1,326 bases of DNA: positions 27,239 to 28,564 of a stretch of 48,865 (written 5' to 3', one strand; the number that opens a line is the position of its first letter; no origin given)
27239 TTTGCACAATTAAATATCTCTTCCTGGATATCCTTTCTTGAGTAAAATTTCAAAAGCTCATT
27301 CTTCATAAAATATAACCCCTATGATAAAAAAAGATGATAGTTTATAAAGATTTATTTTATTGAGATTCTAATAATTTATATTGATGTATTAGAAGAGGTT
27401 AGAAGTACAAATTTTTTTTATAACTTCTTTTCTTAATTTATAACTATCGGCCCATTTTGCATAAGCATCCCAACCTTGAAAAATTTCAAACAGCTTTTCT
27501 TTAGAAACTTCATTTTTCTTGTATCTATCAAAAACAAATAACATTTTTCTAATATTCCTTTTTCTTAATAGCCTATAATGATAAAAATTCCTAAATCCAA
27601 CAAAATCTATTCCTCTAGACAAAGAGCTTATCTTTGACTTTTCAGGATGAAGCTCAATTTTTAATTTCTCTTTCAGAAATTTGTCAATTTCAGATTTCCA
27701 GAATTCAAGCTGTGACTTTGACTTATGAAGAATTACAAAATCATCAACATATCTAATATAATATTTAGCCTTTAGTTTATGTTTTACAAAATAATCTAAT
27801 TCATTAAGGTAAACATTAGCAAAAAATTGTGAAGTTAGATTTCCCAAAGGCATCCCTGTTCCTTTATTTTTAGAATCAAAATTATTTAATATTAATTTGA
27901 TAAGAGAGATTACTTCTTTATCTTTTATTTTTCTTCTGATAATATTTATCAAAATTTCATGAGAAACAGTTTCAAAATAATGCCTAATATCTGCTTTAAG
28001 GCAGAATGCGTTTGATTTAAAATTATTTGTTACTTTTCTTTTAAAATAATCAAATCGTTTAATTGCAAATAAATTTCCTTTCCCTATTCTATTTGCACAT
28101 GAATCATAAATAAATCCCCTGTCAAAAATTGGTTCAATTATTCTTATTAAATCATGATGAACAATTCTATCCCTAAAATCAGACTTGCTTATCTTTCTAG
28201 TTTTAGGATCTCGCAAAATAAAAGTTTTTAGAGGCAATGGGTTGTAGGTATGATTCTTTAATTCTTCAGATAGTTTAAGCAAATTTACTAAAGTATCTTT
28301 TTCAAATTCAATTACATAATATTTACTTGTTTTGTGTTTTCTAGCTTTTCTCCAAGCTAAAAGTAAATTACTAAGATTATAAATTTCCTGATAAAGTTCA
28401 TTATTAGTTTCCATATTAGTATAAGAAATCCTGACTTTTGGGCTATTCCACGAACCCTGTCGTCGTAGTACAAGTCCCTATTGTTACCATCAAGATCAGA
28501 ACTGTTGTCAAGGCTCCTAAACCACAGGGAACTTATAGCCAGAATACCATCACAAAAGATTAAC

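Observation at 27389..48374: Two paralogous DGR cassettes bracket the ribosomal-protein superoperon and share a non-canonical minimal layout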

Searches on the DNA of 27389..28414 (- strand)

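Call 68: search_rna_families(sources=[L008, L010, L012, L015, L024, L040, L053, L059, L079, L084, L087, L014, L032], threshold=gathering)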
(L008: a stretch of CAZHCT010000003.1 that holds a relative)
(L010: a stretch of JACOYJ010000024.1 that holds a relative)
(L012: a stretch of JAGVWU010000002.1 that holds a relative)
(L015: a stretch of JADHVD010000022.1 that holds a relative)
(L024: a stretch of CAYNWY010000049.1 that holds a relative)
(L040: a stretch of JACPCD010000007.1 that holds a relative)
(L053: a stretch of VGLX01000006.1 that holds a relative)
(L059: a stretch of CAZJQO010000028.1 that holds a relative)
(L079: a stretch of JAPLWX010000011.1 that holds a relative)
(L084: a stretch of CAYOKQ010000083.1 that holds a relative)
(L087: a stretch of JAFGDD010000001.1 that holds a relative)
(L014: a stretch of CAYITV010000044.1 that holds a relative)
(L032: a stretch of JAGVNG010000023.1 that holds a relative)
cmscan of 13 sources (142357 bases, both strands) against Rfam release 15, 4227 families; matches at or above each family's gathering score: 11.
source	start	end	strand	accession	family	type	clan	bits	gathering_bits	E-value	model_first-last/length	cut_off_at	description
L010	2615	2753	+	RF03019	RT-16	Gene; sRNA;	-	113.1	50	2.6e-17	1-158/158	no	RT-16 RNA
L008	9723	9881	+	RF03019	RT-16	Gene; sRNA;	-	102.2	50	4.4e-15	1-158/158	no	RT-16 RNA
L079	9710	9880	+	RF03019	RT-16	Gene; sRNA;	-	81.8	50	7.1e-11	1-158/158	no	RT-16 RNA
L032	255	471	+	RF03019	RT-16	Gene; sRNA;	-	79.9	50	1.8e-10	1-158/158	no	RT-16 RNA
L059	4740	4946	+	RF03019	RT-16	Gene; sRNA;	-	70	50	2e-08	1-158/158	no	RT-16 RNA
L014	230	382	+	RF03019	RT-16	Gene; sRNA;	-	69.9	50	2e-08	1-158/158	no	RT-16 RNA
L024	3547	3751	+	RF03019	RT-16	Gene; sRNA;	-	68.2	50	4.6e-08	1-158/158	no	RT-16 RNA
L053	4299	4467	+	RF03019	RT-16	Gene; sRNA;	-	66.4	50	1.1e-07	1-158/158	no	RT-16 RNA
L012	9750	9873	+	RF03019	RT-16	Gene; sRNA;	-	63.3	50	4.7e-07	1-158/158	no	RT-16 RNA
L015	868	1092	+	RF03019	RT-16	Gene; sRNA;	-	56.4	50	1.3e-05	1-158/158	no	RT-16 RNA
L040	9720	9855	+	RF03019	RT-16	Gene; sRNA;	-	56.3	50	1.3e-05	1-158/158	no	RT-16 RNA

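Call 95: search_rna_families(sources=[L009, L011, L016, L021, L029, L034, L036, L037, L038, L039, L045, L046, L050, L055, L061, L062, L086, L058, L035], threshold=gathering)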
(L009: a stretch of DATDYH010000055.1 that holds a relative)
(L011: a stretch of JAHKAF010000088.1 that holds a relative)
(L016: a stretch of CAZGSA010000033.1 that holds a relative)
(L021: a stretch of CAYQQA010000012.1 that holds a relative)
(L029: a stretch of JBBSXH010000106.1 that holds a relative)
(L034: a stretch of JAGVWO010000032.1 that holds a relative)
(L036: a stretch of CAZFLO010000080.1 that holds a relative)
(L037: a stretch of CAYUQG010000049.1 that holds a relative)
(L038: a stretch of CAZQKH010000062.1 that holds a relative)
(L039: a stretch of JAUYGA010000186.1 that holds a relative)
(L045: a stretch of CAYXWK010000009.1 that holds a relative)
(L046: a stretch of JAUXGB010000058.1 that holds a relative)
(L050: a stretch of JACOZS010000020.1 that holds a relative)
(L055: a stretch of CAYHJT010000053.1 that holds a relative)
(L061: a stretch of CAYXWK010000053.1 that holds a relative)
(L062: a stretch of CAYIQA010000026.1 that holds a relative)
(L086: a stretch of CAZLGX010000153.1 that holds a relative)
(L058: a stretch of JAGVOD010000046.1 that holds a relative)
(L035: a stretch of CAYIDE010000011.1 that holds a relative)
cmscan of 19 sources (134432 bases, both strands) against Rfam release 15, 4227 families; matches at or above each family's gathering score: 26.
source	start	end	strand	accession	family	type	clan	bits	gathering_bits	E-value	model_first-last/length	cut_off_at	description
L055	6499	6698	+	RF01959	SSU_rRNA_archaea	Gene; rRNA;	CL00111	148.3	50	2.4e-39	1-204/1478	3'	Archaeal small subunit ribosomal RNA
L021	8970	9118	-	RF03019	RT-16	Gene; sRNA;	-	106.1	50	6.6e-16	1-158/158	no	RT-16 RNA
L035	2069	2223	+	RF03019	RT-16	Gene; sRNA;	-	97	50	4.9e-14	1-158/158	no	RT-16 RNA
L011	9717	9879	+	RF03019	RT-16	Gene; sRNA;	-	94.3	50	1.8e-13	1-158/158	no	RT-16 RNA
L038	391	541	+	RF03019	RT-16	Gene; sRNA;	-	88.3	50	3.1e-12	1-158/158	no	RT-16 RNA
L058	1059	1206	+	RF03019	RT-16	Gene; sRNA;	-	83.6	50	2.9e-11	1-158/158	no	RT-16 RNA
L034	1181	1314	+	RF03019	RT-16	Gene; sRNA;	-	83.3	50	3.3e-11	1-158/158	no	RT-16 RNA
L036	2777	2890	-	RF03019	RT-16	Gene; sRNA;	-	78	50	4.2e-10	1-158/158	no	RT-16 RNA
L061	3694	3808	+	RF00001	5S_rRNA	Gene; rRNA;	CL00113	74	38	1.8e-13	1-120/120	no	5S ribosomal RNA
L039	29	190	+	RF03019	RT-16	Gene; sRNA;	-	73.9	50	2.9e-09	1-158/158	no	RT-16 RNA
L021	4953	5024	-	RF00005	tRNA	Gene; tRNA;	CL00001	72.6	29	1.3e-13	1-71/71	no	tRNA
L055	166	333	+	RF03019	RT-16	Gene; sRNA;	-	72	50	7.2e-09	1-158/158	no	RT-16 RNA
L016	7821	7991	+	RF03019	RT-16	Gene; sRNA;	-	71.9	50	7.3e-09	1-158/158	no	RT-16 RNA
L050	4697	4835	+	RF03019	RT-16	Gene; sRNA;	-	70.5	50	1.4e-08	1-158/158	no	RT-16 RNA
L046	3623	3697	+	RF00005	tRNA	Gene; tRNA;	CL00001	67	29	4.3e-12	1-71/71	no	tRNA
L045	4432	4621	-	RF03019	RT-16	Gene; sRNA;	-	65.7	50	1.4e-07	1-158/158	no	RT-16 RNA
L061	4443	4513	-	RF00005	tRNA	Gene; tRNA;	CL00001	64.7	29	1.9e-11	1-71/71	no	tRNA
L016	3601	3857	-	RF01854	Bacteria_large_SRP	Gene;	CL00003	63.3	60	8.9e-07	1-256/256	no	Bacterial large signal recognition particle RNA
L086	1626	1782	+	RF03019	RT-16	Gene; sRNA;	-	61.9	50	8.5e-07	1-158/158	no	RT-16 RNA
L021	7660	7731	-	RF00005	tRNA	Gene; tRNA;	CL00001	61.3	29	1.6e-10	1-71/71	no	tRNA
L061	3868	3951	+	RF00005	tRNA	Gene; tRNA;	CL00001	60.7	29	2.4e-10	1-71/71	no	tRNA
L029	322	517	+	RF03019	RT-16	Gene; sRNA;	-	60.4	50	1.7e-06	1-158/158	no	RT-16 RNA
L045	179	252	+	RF00005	tRNA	Gene; tRNA;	CL00001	60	29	3.8e-10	1-71/71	no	tRNA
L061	287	470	+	RF03019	RT-16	Gene; sRNA;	-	59.5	50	2.7e-06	1-158/158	no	RT-16 RNA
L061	4211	4285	+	RF00005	tRNA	Gene; tRNA;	CL00001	58.2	29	1.2e-09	1-71/71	no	tRNA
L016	4266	4349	-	RF00005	tRNA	Gene; tRNA;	CL00001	54.1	29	1.5e-08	1-71/71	no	tRNA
